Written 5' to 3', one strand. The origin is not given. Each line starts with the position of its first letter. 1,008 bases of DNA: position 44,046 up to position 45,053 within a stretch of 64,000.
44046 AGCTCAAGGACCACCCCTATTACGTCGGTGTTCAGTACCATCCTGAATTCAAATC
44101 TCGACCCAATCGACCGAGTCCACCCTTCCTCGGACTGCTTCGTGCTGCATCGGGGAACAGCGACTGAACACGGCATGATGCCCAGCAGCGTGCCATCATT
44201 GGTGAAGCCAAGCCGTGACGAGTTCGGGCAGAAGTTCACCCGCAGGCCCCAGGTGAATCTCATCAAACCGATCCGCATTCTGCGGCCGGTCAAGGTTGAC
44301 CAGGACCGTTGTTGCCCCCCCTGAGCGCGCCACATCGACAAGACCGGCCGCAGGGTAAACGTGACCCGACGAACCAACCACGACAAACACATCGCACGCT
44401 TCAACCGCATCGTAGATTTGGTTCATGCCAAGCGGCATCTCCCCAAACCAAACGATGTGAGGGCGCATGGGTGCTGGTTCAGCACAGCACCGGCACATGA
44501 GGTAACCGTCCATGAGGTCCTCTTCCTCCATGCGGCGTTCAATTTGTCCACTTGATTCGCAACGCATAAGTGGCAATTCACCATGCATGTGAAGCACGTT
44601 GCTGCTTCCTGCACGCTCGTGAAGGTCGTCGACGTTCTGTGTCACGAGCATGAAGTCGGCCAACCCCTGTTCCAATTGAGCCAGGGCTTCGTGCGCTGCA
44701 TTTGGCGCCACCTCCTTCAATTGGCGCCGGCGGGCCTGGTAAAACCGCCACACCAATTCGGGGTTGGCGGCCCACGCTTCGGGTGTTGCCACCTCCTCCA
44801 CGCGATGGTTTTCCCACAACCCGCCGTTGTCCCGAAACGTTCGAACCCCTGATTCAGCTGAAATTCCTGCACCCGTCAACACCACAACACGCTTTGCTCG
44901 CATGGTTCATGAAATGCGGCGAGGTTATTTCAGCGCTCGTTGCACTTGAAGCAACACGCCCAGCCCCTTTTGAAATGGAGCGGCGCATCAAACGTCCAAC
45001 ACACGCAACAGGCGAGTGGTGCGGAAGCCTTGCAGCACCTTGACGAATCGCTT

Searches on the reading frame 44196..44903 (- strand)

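Call 63: search_protein_families(library=pfam, max_evalue=0.001, proteins=[window:44196-44903:-])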
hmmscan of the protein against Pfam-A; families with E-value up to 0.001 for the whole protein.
window:44196-44903:- (235 aa): 1 family
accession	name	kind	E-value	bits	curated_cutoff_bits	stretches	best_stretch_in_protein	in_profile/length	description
PF02146.23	SIR2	-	5.9e-50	170.2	24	1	11-184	1-180/180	Sir2 family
